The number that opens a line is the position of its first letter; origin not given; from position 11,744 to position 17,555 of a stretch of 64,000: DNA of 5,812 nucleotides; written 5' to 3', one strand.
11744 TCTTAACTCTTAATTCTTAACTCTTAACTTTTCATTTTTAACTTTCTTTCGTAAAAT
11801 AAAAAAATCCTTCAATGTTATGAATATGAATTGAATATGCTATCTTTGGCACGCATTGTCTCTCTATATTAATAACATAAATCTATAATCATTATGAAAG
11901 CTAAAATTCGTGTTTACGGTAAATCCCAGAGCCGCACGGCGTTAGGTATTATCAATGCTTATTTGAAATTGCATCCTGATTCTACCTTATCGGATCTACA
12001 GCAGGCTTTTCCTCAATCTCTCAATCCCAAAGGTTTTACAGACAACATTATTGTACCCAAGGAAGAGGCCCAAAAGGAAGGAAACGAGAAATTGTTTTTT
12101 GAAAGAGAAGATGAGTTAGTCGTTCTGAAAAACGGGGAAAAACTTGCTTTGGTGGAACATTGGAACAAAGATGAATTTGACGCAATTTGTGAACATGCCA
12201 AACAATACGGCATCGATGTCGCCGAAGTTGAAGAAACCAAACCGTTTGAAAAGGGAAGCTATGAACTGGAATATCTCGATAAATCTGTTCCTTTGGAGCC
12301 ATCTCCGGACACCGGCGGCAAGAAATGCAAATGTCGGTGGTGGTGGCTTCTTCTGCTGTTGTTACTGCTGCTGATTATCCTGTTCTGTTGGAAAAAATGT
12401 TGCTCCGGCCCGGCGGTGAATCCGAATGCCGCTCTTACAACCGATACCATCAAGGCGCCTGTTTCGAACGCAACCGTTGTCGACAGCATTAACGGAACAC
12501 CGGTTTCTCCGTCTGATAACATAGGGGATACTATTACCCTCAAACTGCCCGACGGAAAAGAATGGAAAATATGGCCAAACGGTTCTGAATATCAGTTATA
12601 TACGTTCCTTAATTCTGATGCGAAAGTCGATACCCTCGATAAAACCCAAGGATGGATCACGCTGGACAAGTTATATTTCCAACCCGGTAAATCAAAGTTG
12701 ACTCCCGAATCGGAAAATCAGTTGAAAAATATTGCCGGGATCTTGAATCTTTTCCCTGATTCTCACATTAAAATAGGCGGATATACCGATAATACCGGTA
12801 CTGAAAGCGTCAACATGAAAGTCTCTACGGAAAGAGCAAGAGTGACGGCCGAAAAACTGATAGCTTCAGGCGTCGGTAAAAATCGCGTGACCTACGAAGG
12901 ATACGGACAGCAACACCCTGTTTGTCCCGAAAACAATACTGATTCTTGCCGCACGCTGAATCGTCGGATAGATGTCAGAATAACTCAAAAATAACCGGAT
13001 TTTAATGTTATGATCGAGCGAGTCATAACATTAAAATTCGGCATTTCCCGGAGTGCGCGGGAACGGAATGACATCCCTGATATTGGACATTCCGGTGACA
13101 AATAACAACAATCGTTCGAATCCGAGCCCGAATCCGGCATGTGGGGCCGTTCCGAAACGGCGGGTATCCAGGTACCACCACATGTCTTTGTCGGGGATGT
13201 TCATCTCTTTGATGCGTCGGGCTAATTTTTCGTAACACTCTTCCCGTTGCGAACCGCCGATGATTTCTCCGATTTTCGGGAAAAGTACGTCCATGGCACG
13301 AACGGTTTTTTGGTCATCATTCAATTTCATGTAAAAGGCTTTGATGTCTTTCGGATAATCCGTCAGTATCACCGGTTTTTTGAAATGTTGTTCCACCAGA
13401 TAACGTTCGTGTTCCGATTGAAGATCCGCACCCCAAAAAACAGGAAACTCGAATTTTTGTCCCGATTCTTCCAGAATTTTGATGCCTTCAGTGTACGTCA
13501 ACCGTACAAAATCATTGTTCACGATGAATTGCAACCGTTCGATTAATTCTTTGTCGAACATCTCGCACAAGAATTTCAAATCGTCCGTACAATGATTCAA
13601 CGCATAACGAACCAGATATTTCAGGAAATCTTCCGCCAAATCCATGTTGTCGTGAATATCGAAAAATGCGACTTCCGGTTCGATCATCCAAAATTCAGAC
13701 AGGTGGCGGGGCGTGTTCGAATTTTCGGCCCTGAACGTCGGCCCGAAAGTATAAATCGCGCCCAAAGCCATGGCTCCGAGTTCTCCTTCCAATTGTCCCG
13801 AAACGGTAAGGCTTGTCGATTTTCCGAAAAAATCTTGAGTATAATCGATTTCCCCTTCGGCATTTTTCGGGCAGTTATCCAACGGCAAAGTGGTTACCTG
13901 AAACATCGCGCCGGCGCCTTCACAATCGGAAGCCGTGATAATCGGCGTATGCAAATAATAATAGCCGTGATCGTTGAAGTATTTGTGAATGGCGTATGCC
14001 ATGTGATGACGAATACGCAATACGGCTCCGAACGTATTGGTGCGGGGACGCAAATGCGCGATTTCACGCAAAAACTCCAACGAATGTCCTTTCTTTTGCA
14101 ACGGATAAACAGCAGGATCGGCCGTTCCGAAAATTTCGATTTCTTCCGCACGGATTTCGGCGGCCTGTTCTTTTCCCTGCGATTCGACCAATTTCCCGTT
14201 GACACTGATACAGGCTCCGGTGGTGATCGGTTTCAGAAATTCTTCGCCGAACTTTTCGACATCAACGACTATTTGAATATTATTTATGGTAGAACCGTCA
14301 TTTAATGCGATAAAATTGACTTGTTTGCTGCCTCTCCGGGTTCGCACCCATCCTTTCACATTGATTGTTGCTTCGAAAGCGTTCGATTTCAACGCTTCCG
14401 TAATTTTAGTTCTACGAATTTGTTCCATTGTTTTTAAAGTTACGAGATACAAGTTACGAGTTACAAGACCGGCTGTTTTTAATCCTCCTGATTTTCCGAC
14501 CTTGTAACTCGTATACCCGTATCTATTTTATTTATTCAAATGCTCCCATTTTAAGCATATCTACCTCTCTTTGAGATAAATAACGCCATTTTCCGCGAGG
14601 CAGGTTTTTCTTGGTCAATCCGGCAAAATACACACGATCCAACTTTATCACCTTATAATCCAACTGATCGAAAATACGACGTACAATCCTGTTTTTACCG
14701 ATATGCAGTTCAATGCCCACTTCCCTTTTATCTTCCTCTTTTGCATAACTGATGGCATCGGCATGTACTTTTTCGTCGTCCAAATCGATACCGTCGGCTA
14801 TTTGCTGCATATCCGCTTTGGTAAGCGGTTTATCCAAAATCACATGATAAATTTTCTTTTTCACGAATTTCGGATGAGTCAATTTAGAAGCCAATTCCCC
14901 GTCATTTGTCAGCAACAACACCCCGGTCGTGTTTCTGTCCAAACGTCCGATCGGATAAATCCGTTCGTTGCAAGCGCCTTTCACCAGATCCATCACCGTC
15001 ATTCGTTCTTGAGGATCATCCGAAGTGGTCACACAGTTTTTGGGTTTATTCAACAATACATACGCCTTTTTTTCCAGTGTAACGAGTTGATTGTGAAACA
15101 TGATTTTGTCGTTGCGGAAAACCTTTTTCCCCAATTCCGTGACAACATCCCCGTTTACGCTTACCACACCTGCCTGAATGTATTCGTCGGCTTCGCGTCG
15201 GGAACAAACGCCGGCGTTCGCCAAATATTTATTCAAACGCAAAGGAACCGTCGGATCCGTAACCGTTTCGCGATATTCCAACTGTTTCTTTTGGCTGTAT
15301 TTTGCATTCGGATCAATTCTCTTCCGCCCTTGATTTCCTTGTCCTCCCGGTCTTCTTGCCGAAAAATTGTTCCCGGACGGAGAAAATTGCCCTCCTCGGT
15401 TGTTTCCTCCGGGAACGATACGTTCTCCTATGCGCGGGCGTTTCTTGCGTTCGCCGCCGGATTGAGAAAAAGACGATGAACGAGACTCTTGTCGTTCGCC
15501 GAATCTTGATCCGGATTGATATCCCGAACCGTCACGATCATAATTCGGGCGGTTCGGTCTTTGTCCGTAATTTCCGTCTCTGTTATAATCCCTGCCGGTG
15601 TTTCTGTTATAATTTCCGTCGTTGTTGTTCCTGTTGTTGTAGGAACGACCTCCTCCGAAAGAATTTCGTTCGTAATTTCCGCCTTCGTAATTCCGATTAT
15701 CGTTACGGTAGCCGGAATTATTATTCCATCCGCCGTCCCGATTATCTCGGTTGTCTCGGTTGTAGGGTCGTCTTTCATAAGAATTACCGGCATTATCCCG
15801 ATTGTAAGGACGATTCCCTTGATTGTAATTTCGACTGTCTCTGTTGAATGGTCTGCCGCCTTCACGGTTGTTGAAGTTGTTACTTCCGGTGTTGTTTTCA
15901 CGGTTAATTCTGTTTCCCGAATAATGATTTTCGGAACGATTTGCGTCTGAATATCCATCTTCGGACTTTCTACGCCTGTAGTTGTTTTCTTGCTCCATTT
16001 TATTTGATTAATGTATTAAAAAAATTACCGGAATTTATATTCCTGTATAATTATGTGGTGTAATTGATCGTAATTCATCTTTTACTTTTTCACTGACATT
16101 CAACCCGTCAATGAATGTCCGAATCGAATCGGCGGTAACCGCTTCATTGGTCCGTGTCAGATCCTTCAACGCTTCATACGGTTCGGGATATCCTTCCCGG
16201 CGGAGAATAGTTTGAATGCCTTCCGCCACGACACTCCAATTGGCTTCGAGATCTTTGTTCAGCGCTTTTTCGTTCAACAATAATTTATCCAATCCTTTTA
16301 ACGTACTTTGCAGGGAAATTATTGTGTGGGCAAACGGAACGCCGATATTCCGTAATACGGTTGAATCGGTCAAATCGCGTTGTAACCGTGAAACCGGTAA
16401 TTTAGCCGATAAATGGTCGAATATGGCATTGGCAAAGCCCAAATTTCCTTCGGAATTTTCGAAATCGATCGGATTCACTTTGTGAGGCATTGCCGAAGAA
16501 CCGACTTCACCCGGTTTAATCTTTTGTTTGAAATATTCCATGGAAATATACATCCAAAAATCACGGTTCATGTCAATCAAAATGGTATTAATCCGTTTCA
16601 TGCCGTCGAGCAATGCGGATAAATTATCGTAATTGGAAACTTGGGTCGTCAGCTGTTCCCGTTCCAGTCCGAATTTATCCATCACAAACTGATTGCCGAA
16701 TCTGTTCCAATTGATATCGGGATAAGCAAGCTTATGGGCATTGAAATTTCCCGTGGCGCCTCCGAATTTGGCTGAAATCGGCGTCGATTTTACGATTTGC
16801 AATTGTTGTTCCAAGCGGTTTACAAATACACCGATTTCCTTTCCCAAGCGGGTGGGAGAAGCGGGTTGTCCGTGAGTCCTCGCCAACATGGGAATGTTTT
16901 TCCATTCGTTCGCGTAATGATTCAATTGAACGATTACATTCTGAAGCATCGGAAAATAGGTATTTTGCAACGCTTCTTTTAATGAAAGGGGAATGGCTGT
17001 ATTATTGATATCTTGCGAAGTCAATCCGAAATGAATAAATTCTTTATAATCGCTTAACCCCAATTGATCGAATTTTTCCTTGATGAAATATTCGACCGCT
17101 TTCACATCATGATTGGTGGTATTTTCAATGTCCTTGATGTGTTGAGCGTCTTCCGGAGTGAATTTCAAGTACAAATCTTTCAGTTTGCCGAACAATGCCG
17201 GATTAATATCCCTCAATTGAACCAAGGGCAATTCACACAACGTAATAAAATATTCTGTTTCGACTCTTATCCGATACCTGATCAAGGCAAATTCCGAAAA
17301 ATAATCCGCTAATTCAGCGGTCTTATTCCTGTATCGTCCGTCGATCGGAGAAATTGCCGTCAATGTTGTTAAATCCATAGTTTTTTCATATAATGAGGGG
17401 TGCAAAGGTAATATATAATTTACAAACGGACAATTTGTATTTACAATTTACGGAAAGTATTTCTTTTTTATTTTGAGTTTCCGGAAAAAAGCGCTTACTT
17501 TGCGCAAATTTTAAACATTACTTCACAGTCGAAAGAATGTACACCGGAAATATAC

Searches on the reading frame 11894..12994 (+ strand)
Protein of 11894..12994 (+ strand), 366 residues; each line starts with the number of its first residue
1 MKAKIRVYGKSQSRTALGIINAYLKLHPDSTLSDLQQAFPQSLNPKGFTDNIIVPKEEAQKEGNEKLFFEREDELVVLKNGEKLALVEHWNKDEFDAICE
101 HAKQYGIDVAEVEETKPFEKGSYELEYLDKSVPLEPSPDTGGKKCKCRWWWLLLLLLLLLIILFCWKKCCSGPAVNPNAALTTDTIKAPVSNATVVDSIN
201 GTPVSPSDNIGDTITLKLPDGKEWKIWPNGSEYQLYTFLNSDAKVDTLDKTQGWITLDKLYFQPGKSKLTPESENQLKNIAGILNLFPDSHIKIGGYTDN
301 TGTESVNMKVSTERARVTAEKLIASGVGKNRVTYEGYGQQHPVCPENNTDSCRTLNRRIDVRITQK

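Call 63: search_protein_families(library=pfam, proteins=[window:11894-12994:+], max_evalue=0.001)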
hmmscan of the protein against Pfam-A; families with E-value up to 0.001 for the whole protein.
window:11894-12994:+ (366 aa): 1 family
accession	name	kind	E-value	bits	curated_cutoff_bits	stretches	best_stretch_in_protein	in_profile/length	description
PF00691.25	OmpA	-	1.2e-18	67.7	27.2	1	261-350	1-92/98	OmpA family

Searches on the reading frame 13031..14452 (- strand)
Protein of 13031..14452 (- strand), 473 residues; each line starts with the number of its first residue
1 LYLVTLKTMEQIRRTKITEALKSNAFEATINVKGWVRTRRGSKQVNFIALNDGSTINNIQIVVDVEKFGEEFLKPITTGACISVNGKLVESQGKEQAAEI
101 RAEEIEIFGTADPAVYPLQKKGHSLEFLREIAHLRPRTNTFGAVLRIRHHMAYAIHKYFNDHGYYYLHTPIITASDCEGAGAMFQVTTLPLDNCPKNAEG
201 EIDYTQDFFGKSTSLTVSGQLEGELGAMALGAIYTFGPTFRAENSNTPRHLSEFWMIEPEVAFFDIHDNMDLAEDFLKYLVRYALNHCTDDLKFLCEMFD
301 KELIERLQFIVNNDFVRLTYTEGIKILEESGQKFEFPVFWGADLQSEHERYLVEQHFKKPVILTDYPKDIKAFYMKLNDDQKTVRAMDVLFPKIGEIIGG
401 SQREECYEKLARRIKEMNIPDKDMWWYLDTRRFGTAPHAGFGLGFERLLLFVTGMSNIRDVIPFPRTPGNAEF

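Call 63: search_protein_families(library=pfam, proteins=[window:13031-14452:-], max_evalue=0.001)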
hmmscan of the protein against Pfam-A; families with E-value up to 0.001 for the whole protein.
window:13031-14452:- (473 aa): 2 families
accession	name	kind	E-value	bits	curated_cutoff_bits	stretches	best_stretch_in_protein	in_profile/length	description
PF00152.25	tRNA-synt_2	-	2.7e-62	211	25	1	131-467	8-307/308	tRNA synthetases class II (D, K and N)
PF01336.31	tRNA_anti-codon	-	5.5e-13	49.1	27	1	31-107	2-74/75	OB-fold nucleic acid binding domain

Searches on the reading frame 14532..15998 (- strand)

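Call 64: search_protein_families(library=pfam, proteins=[window:14532-15998:-], max_evalue=0.001)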
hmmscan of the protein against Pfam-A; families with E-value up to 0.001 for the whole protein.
window:14532-15998:- (488 aa): 4 families
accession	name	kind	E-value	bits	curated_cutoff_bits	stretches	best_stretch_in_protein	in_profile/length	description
PF00849.27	PseudoU_synth_2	-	9e-22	78.4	26.8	1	313-443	2-150/152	RNA pseudouridylate synthase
PF01479.30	S4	-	3.4e-10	39.9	22.8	1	254-298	2-47/48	S4 domain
PF22421.1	SYY_C-terminal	-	1.8e-05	25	27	1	254-315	20-82/83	Tyrosine--tRNA ligase SYY-like C-terminal domain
PF13275.11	S4_2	-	7.2e-05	23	24.6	1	268-306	24-62/65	S4 domain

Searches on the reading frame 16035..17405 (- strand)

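Call 64: search_protein_families(library=pfam, proteins=[window:16035-17405:-], max_evalue=0.001)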
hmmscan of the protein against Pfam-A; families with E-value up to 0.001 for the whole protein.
window:16035-17405:- (456 aa): 2 families
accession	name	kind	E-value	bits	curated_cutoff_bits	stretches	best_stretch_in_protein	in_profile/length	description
PF08328.16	ASL_C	-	7.1e-49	165.1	35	1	339-454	1-115/115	Adenylosuccinate lyase C-terminal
PF00206.25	Lyase_1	-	1.8e-47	162.7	27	1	23-320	1-305/312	Lyase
